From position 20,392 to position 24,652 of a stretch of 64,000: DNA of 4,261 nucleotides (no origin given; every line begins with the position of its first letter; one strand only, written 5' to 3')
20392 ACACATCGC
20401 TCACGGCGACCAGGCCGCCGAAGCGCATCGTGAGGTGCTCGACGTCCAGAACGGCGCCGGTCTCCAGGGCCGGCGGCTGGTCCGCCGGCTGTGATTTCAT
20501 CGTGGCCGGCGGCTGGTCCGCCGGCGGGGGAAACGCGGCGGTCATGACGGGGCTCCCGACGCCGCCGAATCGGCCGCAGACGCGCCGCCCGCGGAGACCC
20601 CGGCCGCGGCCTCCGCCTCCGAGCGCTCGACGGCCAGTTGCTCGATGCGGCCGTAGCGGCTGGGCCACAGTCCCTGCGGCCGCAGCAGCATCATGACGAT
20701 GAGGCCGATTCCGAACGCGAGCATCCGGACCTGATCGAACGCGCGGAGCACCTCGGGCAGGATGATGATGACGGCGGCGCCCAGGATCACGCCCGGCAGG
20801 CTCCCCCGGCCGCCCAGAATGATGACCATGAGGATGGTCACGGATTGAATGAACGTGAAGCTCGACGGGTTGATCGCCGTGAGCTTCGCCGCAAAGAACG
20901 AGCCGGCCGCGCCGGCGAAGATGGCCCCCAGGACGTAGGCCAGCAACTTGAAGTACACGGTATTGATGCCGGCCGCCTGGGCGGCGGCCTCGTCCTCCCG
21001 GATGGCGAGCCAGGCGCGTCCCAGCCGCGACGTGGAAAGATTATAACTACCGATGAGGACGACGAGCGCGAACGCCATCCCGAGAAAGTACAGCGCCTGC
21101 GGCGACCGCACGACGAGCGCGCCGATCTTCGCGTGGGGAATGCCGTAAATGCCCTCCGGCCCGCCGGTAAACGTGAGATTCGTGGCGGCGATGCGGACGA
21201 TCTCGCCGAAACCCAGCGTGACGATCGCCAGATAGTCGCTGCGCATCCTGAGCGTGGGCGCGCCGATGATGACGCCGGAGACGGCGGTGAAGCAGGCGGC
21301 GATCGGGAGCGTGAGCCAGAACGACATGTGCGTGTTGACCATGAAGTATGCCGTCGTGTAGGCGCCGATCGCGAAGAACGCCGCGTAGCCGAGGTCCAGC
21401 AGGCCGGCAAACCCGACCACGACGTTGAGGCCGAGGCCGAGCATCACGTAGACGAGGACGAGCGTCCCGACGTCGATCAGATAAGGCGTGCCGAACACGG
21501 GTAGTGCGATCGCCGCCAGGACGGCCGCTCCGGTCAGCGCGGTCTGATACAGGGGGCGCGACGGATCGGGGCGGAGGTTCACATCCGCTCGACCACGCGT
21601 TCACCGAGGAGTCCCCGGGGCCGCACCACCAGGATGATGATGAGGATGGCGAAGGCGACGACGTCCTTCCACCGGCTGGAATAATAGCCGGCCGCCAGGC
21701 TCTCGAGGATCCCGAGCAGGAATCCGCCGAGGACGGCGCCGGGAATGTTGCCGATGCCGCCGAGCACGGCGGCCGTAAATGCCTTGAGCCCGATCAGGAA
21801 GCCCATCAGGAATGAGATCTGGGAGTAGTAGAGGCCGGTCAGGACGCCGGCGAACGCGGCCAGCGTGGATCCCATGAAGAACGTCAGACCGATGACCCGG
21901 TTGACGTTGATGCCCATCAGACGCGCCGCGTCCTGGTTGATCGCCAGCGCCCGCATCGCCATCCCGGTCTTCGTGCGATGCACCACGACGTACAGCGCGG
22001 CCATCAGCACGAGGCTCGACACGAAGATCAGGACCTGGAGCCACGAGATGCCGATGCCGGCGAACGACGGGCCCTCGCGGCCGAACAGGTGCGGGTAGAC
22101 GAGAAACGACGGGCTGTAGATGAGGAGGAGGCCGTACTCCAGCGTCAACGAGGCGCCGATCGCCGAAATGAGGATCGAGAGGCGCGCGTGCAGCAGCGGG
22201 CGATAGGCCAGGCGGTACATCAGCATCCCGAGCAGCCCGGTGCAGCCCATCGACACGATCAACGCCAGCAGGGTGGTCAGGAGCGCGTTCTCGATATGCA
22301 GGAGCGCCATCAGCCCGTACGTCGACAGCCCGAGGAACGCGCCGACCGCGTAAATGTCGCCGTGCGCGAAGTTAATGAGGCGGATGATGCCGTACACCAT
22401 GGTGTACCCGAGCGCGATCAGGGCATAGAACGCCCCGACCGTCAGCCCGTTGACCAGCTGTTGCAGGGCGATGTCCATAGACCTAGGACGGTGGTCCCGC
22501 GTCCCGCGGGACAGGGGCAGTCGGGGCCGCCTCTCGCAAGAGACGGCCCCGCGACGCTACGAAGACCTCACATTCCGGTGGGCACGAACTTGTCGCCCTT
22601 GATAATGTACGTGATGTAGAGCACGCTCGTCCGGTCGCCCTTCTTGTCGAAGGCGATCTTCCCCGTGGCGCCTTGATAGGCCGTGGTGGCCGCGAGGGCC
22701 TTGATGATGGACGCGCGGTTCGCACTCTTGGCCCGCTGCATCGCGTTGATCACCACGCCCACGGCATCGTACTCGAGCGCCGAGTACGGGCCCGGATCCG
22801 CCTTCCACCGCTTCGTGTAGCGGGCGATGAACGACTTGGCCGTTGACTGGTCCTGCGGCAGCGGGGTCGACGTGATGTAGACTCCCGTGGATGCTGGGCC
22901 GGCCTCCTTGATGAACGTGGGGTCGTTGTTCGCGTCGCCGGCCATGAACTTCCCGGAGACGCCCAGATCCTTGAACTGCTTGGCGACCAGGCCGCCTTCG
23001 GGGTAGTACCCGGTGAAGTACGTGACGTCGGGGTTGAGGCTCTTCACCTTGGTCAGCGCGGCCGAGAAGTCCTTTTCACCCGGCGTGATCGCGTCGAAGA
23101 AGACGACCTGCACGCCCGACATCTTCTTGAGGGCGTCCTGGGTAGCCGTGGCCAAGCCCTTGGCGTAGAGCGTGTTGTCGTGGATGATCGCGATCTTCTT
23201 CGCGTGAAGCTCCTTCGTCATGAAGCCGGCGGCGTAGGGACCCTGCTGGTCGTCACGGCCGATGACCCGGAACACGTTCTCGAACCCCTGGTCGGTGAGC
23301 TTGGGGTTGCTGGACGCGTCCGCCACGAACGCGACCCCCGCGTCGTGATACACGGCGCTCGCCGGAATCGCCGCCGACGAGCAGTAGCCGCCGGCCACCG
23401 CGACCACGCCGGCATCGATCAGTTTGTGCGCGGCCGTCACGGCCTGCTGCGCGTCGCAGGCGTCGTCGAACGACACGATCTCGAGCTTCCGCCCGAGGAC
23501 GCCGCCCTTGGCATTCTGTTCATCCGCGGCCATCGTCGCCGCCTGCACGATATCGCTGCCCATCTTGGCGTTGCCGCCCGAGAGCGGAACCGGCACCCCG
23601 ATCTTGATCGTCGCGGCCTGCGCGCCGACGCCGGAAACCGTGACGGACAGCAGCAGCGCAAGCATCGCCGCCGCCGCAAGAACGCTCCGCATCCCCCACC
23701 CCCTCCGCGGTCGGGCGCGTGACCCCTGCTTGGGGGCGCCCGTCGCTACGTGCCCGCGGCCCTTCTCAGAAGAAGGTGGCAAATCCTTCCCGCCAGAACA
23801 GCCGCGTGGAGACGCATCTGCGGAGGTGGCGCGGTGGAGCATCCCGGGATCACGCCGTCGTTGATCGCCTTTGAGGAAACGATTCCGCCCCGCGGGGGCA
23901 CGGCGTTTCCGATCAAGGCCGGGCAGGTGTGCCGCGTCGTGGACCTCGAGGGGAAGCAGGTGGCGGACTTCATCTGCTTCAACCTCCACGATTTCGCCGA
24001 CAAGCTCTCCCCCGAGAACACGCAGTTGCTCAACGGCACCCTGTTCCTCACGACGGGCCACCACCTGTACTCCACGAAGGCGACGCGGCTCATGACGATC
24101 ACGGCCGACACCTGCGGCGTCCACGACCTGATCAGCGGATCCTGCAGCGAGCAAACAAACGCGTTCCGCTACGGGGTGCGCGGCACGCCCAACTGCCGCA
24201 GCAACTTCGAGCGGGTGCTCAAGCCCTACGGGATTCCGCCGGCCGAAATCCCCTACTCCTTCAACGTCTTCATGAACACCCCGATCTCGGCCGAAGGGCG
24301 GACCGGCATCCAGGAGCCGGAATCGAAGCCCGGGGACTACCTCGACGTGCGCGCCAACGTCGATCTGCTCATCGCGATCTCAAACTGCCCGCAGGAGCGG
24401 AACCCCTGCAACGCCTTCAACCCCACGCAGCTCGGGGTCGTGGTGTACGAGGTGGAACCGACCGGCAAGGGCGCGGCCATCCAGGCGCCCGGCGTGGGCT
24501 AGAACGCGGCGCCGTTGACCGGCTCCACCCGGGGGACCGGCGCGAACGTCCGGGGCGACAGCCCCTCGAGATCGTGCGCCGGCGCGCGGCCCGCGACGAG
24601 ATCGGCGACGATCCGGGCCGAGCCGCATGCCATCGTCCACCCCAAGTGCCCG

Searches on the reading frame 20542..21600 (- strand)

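Call 47: search_protein_families(library=pfam, proteins=[window:20542-21600:-], max_evalue=0.0001)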
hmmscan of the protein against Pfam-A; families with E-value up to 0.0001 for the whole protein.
window:20542-21600:- (352 aa): 1 family
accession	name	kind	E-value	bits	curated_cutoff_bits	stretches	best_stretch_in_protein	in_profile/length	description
PF02653.21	BPD_transp_2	-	4.5e-42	144.5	26.8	1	42-291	3-252/269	Branched-chain amino acid transport system / permease component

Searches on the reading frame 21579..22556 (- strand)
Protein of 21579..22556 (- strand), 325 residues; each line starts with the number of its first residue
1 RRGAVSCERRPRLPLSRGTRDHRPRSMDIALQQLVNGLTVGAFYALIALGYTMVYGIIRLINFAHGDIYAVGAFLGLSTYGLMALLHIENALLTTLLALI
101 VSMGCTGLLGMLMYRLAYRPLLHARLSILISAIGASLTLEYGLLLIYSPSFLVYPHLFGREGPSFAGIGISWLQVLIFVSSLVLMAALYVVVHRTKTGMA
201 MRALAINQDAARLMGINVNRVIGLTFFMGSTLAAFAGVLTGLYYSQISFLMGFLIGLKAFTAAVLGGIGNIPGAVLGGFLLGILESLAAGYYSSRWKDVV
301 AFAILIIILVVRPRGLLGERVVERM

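Call 47: search_protein_families(library=pfam, proteins=[window:21579-22556:-], max_evalue=0.0001)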
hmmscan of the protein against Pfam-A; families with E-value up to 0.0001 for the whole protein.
window:21579-22556:- (325 aa): 1 family
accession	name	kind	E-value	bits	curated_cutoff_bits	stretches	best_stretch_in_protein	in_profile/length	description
PF02653.21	BPD_transp_2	-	5.9e-46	157.2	26.8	1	34-309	2-269/269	Branched-chain amino acid transport system / permease component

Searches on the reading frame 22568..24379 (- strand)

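Call 47: search_protein_families(library=pfam, proteins=[window:22568-24379:-], max_evalue=0.0001)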
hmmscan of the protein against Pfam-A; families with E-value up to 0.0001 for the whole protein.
window:22568-24379:- (603 aa): 3 families
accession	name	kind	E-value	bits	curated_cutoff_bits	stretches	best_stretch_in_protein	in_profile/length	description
PF13458.12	Peripla_BP_6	-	2.7e-61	208.6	31.7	1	257-584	1-329/343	Periplasmic binding protein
PF01094.35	ANF_receptor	-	2.4e-25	89.8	25.4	1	279-588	4-345/353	Receptor family ligand binding region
PF13433.12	Peripla_BP_5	-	7.5e-18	65.2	27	1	258-581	1-324/363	Periplasmic binding protein domain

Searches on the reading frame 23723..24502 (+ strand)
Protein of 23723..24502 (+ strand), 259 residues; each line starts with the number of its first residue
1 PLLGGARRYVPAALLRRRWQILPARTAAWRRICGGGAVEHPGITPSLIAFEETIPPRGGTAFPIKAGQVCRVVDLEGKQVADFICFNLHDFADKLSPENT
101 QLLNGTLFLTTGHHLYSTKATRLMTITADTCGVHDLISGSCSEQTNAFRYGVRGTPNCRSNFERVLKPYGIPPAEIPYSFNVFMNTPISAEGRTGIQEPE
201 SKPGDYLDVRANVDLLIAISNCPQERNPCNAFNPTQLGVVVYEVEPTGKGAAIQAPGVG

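Call 90: search_protein_families(library=pfam, proteins=[window:23723-24502:+], max_evalue=0.0001)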
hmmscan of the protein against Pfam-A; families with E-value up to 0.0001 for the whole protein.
window:23723-24502:+ (259 aa): 1 family
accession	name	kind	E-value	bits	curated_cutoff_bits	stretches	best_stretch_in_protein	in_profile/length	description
PF09347.15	DUF1989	-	1.4e-54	184.7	27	1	52-216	1-168/168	Domain of unknown function (DUF1989)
